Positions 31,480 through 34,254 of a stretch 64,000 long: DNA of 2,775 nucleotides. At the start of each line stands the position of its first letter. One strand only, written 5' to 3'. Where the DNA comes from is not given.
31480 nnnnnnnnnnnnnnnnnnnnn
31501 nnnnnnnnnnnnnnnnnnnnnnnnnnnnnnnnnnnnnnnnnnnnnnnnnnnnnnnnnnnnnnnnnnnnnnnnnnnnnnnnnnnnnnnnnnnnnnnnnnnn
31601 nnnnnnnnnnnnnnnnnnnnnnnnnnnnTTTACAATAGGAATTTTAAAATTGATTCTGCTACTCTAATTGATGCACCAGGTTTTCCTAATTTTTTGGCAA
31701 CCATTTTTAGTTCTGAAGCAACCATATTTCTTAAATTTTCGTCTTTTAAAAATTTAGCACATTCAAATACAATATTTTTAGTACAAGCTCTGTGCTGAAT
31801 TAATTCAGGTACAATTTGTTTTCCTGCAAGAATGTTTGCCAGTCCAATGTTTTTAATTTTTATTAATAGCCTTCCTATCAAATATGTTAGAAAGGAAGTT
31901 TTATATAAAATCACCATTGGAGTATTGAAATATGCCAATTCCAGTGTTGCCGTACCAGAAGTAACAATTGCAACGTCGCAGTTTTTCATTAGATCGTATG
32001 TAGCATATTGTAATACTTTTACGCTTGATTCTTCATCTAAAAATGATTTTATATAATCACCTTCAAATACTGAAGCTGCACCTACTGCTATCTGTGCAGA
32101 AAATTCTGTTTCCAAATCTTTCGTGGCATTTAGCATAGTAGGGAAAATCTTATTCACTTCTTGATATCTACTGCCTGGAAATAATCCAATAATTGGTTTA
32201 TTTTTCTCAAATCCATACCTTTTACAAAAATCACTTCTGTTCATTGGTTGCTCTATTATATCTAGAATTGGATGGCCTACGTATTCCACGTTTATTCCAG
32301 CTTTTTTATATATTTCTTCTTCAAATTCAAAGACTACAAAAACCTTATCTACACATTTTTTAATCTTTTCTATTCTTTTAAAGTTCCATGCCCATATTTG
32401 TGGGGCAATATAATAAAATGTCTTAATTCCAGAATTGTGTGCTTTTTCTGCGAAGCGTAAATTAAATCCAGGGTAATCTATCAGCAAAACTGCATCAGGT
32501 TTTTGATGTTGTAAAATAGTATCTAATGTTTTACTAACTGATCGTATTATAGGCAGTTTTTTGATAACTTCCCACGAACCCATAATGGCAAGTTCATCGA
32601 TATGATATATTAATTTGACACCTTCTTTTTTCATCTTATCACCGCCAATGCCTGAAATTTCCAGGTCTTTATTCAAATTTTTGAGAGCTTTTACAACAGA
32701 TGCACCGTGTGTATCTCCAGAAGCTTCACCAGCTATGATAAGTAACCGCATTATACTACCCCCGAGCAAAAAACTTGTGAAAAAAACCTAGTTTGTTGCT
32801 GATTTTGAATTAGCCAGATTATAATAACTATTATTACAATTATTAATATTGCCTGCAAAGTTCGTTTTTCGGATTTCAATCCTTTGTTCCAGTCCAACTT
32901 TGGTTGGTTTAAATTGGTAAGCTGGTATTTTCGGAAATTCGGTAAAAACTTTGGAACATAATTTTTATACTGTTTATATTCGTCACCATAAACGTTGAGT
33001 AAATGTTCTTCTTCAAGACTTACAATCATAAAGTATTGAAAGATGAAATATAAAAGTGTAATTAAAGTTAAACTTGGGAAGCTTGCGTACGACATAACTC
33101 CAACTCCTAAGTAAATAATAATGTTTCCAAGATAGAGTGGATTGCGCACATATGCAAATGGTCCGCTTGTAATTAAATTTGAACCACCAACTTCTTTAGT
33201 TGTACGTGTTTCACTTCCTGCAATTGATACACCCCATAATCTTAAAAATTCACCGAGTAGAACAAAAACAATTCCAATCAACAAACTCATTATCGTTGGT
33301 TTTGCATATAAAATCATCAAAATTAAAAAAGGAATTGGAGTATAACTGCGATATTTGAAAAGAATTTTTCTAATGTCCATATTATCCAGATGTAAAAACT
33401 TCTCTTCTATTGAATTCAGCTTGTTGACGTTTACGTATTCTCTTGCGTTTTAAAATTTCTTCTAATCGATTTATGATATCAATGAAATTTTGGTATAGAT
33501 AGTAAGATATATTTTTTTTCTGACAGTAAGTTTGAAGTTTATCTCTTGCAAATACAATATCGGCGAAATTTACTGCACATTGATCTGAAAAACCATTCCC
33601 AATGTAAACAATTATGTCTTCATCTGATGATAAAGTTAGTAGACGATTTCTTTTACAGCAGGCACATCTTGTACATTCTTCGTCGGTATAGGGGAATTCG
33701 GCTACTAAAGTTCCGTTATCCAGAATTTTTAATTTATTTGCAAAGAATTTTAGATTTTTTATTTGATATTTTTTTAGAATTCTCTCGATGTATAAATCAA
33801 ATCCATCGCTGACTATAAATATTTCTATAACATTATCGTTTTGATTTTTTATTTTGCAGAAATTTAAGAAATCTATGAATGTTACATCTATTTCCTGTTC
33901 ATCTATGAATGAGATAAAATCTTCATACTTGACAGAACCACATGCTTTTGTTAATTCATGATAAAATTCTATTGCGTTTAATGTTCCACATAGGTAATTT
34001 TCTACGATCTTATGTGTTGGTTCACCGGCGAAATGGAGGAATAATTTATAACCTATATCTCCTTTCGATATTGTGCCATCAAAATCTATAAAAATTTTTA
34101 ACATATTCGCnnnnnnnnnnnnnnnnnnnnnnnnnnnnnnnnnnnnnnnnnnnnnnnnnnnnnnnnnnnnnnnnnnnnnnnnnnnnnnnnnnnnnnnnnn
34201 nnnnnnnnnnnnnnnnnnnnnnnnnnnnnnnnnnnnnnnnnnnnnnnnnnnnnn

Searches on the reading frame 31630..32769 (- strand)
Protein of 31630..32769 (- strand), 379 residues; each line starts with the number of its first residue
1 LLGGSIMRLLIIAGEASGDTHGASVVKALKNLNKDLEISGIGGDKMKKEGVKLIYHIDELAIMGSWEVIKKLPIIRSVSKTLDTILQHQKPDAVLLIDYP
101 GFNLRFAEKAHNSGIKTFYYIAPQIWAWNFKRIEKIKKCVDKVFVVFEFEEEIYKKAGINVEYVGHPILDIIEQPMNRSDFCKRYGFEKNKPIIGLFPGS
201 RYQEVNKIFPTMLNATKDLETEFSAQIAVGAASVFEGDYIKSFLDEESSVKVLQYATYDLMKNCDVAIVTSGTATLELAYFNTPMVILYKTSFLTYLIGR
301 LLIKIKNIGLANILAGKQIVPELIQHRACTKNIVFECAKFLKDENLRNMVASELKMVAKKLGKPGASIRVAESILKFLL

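Call 48: search_protein_families(library=pfam, proteins=[window:31630-32769:-], max_evalue=0.00001)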
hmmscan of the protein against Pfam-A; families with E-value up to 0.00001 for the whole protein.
window:31630-32769:- (379 aa): 1 family
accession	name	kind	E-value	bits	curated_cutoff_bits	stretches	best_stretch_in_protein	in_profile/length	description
PF02684.21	LpxB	-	3.4e-95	319.5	22.6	1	10-346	2-344/374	Lipid-A-disaccharide synthetase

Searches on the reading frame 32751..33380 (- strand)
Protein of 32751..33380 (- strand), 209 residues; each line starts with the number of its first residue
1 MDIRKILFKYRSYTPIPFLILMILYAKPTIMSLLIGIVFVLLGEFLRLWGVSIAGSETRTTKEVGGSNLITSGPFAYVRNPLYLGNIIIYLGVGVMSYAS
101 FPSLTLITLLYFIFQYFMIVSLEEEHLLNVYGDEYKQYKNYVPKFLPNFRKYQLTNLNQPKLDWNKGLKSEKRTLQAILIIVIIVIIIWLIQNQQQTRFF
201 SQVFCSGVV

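Call 48: search_protein_families(library=pfam, proteins=[window:32751-33380:-], max_evalue=0.00001)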
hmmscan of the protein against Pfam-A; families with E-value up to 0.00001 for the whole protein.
window:32751-33380:- (209 aa): 2 families
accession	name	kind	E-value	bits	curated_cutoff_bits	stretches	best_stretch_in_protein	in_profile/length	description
PF04191.18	PEMT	-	1.2e-12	48.7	25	1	33-133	3-104/105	Phospholipid methyltransferase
PF04140.19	ICMT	-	1.7e-08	35.2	24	1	37-127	2-93/95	Isoprenylcysteine carboxyl methyltransferase (ICMT) family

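Call 75: search_protein_families(library=ncbifam, proteins=[window:32751-33380:-], max_evalue=1e-10)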
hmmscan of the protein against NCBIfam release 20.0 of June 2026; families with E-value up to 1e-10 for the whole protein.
window:32751-33380:- (209 aa): 1 family
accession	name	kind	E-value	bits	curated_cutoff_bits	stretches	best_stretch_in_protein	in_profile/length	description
TIGR04571.1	LmtA_Leptospira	exception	5.7e-17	62.3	325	1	6-193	13-207/252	lipid A Kdo2 1-phosphate O-methyltransferase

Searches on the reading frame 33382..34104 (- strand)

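Call 48: search_protein_families(library=pfam, proteins=[window:33382-34104:-], max_evalue=0.00001)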
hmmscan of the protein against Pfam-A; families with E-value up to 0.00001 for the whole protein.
window:33382-34104:- (240 aa): 2 families
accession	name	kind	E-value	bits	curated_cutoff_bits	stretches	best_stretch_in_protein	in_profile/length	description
PF06888.18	Put_Phosphatase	-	9.1e-11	42.1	27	1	5-188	4-198/234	Putative Phosphatase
PF12710.13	HAD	-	1.6e-07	32.4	27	1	4-176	1-186/189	haloacid dehalogenase-like hydrolase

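Call 75: search_protein_families(library=ncbifam, proteins=[window:33382-34104:-], max_evalue=1e-10)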
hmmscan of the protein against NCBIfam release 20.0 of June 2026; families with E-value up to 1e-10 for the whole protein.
window:33382-34104:- (240 aa): 4 families
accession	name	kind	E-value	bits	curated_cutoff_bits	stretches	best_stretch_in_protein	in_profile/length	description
NF007103.0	PRK09552.1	equivalog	3.4e-29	102.1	292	1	3-220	5-218/220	2-hydroxy-3-keto-5-methylthiopentenyl-1-phosphate phosphatase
TIGR03333.1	salvage_mtnX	equivalog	1.7e-23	83.7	303.2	1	4-218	2-212/214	2-hydroxy-3-keto-5-methylthiopentenyl-1-phosphate phosphatase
TIGR01489.1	DKMTPPase-SF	subfamily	4.1e-22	79.2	81.55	1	4-188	4-188/188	MtnX-like HAD-IB family phosphatase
TIGR01488.1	HAD-SF-IB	subfamily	1.7e-16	60.7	45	1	4-178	2-174/177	HAD-IB family phosphatase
